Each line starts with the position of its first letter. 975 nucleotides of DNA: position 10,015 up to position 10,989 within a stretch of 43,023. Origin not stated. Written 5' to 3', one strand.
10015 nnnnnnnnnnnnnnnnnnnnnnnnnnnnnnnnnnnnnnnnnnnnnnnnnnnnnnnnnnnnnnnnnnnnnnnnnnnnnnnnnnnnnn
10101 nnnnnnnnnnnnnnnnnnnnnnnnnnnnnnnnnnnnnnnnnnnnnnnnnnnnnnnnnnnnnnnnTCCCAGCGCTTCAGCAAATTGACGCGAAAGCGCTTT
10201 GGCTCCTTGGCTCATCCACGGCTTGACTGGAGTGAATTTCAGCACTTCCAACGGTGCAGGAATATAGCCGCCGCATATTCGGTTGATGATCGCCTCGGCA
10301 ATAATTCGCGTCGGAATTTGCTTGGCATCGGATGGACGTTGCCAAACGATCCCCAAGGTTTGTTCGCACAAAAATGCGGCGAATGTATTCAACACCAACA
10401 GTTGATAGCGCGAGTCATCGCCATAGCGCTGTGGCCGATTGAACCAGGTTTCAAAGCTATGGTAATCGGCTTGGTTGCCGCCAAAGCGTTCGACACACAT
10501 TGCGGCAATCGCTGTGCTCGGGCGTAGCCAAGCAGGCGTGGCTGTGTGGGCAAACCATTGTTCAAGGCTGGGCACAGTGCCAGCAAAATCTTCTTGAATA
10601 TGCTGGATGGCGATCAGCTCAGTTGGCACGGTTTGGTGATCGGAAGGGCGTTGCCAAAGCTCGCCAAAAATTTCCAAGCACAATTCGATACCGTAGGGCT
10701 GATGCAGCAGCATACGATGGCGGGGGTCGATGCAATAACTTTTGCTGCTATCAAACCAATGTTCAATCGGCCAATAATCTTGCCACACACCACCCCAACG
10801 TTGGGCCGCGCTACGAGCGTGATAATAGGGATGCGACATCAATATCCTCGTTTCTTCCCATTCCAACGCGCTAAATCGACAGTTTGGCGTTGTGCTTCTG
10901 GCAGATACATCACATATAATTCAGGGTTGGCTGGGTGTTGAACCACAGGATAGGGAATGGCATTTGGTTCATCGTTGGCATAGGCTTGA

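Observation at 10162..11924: Translationally coupled pair of unknown-function genes, one with an internal tandem duplication, converging onto and overlapping the LysR gene's 3' end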

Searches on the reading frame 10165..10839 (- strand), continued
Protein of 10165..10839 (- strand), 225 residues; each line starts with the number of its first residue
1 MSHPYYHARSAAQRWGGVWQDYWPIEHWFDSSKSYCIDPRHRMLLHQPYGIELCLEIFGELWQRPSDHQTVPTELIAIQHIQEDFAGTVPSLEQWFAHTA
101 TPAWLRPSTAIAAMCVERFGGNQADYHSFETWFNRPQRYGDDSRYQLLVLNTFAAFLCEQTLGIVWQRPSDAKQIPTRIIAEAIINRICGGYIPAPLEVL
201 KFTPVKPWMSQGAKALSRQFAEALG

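Call 106: find_related_loci(query=A5, collection=viral_contigs, flank=2500)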
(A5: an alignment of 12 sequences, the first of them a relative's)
Query A5 (172 aa) in viral_contigs; peptide patterns used: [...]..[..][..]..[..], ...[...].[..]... (x = any residue, [..] = any of these).
600 stretches matched a pattern (row limit reached: there are more); 561 encode a relative of the query (tblastn E <= 1e-3); the best 80 are kept; 80 distinct loci.
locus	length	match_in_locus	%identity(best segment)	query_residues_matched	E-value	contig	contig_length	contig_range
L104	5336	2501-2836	66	1-113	5e-50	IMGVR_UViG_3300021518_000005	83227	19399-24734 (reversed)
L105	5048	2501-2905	52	1-136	2e-44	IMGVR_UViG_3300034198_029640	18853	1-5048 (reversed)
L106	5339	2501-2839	57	1-114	6e-43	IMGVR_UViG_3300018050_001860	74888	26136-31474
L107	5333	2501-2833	57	3-114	3e-41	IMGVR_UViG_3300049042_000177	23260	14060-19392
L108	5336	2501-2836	58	1-113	7e-41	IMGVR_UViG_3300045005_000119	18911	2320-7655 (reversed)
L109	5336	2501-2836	58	1-113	7e-40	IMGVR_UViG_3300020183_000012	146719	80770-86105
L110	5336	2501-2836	58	1-113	7e-40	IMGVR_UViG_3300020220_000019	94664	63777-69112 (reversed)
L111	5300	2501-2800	63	4-105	3e-39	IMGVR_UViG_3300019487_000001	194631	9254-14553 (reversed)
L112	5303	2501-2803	56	4-105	1e-36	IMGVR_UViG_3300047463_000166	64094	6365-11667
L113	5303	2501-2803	58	4-105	7e-37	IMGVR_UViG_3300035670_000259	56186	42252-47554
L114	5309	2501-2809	59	1-105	1e-36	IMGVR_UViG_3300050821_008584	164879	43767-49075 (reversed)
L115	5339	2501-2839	54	1-115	2e-36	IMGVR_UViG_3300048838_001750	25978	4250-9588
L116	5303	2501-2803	56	4-105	5e-36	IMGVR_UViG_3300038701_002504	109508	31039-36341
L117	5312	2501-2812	56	1-105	4e-36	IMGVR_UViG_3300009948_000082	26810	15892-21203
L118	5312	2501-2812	54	1-105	4e-36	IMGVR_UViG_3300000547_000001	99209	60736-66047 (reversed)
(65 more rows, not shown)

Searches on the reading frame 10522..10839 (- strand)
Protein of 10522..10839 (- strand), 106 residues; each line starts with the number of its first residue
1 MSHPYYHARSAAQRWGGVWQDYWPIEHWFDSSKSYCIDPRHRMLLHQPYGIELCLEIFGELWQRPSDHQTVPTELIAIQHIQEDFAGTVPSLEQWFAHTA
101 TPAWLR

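Call 53: search_dna_similar(query=window:10522-10839:-, collection=phages, mode=protein, max_evalue=0.001, max_rows=30)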
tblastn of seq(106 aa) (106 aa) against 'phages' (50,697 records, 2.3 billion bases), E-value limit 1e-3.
Records with a match: 126; places in all: 127; records where one place covers at least 80% of the query: 126.
Best place of each record, by identity: <60% 126.
By first word of the organism name: Streptomyces 90; Bacillus 13; Gordonia 12; Sinorhizobium 4; Synechococcus 2; Microbacterium 2; Ralstonia 1; uncultured 1; Stenotrophomonas 1.
By host as written in the record: Streptomyces griseus ATCC 10137 39; Streptomyces lividans JI 1326 29; Gordonia terrae 3612 12; Bacillus anthracis Sterne 6; Bacillus anthracis 4; Streptomyces viridochromogenes DSM40736 4; Streptomyces sanglieri UNT16F27A 4; Sinorhizobium meliloti 4; and 13 more.
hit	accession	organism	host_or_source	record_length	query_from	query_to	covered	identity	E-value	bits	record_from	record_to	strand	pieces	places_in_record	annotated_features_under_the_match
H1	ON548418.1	Bacillus phage vB_BanS-Thrax2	Bacillus anthracis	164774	1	105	99%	41.9%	3e-16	78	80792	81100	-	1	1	hypothetical protein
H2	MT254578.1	Bacillus phage Izhevsk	Bacillus cereus VKM B-370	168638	1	105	99%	41.9%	3e-16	78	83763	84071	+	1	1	hypothetical protein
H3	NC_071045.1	Bacillus phage Izhevsk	Bacillus cereus VKM B-370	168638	1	105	99%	41.9%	3e-16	78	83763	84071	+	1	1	hypothetical protein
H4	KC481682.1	Bacillus phage vB_BanS-Tsamsa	Bacillus anthracis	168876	1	105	99%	41.9%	3e-16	78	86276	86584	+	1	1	hypothetical protein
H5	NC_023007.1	Bacillus phage vB_BanS-Tsamsa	Bacillus anthracis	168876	1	105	99%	41.9%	3e-16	78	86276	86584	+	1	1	hypothetical protein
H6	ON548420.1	Bacillus phage vB_BanS-Thrax4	Bacillus anthracis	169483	1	105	99%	41.9%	3e-16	78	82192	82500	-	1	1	hypothetical protein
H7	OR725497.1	Streptomyces phage LuckySocke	Streptomyces lividans JI 1326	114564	1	96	91%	45.0%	1e-15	76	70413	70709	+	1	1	130: hypothetical protein | 129: hypothetical protein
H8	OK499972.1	Bacillus phage vB_BanS_Chewbecca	Bacillus anthracis Sterne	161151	1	105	99%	41.0%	9e-16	77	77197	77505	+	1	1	hypothetical protein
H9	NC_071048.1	Bacillus phage vB_BanS_Chewbecca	Bacillus anthracis Sterne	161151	1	105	99%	41.0%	9e-16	77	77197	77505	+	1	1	hypothetical protein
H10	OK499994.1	Bacillus phage vB_BanS_Skywalker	Bacillus anthracis Sterne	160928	1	105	99%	41.0%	2e-15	76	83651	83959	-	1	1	hypothetical protein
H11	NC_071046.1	Bacillus phage vB_BanS_Skywalker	Bacillus anthracis Sterne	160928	1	105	99%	41.0%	2e-15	76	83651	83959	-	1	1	hypothetical protein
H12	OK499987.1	Bacillus phage vB_BanS_MrDarsey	Bacillus anthracis Sterne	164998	1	105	99%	41.0%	2e-15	76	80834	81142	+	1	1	hypothetical protein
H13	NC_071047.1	Bacillus phage vB_BanS_MrDarsey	Bacillus anthracis Sterne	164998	1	105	99%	41.0%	2e-15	76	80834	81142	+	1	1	hypothetical protein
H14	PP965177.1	Bacillus phage KoopaTroopa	Bacillus thuringiensis serovar kurstaki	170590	1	105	99%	41.0%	3e-15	75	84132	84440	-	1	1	hypothetical protein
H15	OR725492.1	Streptomyces phage Alone3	Streptomyces lividans JI 1326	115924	1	96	91%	44.0%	4e-15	75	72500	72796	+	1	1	135: hypothetical protein | 134: hypothetical protein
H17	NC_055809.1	Streptomyces phage Evy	Streptomyces griseus ATCC 10137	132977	1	105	99%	39.5%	1e-15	76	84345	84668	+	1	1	126: hypothetical protein | 125: hypothetical protein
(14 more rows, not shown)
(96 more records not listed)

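Call 54: get_annotated_region(hit=H5, flank=4000)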
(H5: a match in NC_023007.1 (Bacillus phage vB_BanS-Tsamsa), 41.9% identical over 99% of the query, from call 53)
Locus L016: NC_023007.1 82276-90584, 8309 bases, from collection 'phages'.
description: Bacillus phage vB_BanS-Tsamsa, complete genome.
organism: Bacillus phage vB_BanS-Tsamsa (NCBI taxid 1308863)
taxonomy: Viruses; Duplodnaviria; Heunggongvirae; Uroviricota; Caudoviricetes; Joanripponvirinae; Tsamsavirus; Tsamsavirus tsamsa
host: Bacillus anthracis; source: -; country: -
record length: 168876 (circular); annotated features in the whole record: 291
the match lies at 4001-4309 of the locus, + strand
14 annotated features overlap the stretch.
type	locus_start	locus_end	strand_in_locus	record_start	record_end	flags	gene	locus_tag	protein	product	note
CDS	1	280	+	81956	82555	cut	-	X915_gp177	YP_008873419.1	head maturation protease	gp177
CDS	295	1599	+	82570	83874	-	-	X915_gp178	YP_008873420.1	ATP-dependent DNA ligase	gp178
CDS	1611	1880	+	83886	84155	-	-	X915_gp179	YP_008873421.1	hypothetical protein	gp179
CDS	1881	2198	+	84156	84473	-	-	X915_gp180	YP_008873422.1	hypothetical protein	gp180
CDS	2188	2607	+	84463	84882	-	-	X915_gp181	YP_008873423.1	hypothetical protein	gp181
CDS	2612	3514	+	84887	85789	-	-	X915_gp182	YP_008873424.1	RNA ligase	gp182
CDS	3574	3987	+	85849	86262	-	-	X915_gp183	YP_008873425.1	hypothetical protein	gp183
CDS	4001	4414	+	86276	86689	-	-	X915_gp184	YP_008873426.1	hypothetical protein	gp184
CDS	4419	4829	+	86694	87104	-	-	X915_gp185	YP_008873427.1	hypothetical protein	gp185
CDS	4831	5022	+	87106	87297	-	-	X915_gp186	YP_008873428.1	hypothetical protein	gp186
CDS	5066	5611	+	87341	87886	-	-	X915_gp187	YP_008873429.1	GTP-binding domain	gp187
CDS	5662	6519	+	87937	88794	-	-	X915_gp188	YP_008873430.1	ribose-phosphate pyrophosphokinase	gp188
CDS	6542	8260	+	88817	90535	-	-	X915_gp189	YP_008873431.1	nicotinamide phosphoribosyl transferase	gp189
CDS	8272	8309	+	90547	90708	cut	-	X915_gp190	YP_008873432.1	hypothetical protein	gp190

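Call 55: get_annotated_region(hit=H17, flank=4000)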
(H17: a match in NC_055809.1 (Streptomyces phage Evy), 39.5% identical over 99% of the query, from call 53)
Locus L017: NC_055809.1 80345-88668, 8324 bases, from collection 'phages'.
description: Streptomyces phage Evy, complete genome.
organism: Streptomyces phage Evy (NCBI taxid 2588514)
taxonomy: Viruses; Duplodnaviria; Heunggongvirae; Uroviricota; Caudoviricetes; Stanwilliamsviridae; Boydwoodruffvirinae; Samistivirus; Samistivirus evy
host: Streptomyces griseus ATCC 10137; source: soil; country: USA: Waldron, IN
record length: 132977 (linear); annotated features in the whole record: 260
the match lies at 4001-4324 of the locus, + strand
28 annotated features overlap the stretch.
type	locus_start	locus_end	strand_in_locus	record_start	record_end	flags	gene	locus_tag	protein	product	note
CDS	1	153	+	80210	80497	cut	115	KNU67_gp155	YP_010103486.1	hypothetical protein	-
tRNA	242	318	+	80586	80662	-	116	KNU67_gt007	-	tRNA-Asp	-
CDS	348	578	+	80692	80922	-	117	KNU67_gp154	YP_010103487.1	hypothetical protein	-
CDS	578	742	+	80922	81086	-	118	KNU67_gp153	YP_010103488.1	hypothetical protein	-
CDS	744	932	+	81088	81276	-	119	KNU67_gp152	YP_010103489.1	hypothetical protein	-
tRNA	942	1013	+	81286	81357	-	120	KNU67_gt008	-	tRNA-Asp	-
CDS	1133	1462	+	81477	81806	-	121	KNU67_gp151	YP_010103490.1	hypothetical protein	-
CDS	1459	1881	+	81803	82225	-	122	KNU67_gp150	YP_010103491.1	hypothetical protein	-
CDS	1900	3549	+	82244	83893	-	123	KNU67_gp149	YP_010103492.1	RNA-binding protein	-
CDS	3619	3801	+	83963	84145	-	124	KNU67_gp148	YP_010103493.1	hypothetical protein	-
CDS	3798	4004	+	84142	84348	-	125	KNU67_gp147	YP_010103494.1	hypothetical protein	-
CDS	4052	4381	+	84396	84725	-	126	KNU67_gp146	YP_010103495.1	hypothetical protein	-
CDS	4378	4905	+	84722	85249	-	127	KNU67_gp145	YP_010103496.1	hypothetical protein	-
CDS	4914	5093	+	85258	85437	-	128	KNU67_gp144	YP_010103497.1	hypothetical protein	-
CDS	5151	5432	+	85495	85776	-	129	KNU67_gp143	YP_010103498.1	hypothetical protein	-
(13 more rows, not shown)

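Call 58: search_protein_families(library=pfam, proteins=[L016:3574-3984:+, L017:4378-4902:+], max_evalue=1)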
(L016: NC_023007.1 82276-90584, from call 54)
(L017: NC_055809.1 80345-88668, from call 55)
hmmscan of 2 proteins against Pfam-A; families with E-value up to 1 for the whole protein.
L016:3574-3984:+ (137 aa): 1 family
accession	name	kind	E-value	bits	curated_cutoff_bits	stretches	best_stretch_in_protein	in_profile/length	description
PF02797.21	Chal_sti_synt_C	-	0.15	12.5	27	1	9-63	16-68/151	Chalcone and stilbene synthases, C-terminal domain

L017:4378-4902:+ (175 aa): 0 families

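Call 59: search_protein_families(library=phrogs, proteins=[L016:3574-3984:+, L017:4378-4902:+], max_evalue=0.1)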
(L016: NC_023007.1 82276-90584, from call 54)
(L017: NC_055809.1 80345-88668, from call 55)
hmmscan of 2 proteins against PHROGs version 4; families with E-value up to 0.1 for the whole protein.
L016:3574-3984:+ (137 aa): 1 family
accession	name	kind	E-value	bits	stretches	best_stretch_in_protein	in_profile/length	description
phrog_5162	-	unknown function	0.085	13.4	0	13-61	18-67/201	-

L017:4378-4902:+ (175 aa): 2 families
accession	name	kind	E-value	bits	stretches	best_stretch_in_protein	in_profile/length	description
phrog_9564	-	unknown function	3e-82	276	1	1-175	1-175/175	-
phrog_10375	-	unknown function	7.8e-06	27.3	1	39-149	42-131/153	-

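Call 100: search_protein_families(library=padloc, proteins=[L016:4001-4411:+, L016:3574-3984:+], max_evalue=0.1)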
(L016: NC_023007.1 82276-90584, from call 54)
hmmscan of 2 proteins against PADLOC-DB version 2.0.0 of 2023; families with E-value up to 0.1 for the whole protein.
L016:4001-4411:+ (137 aa): 0 families

L016:3574-3984:+ (137 aa): 0 families
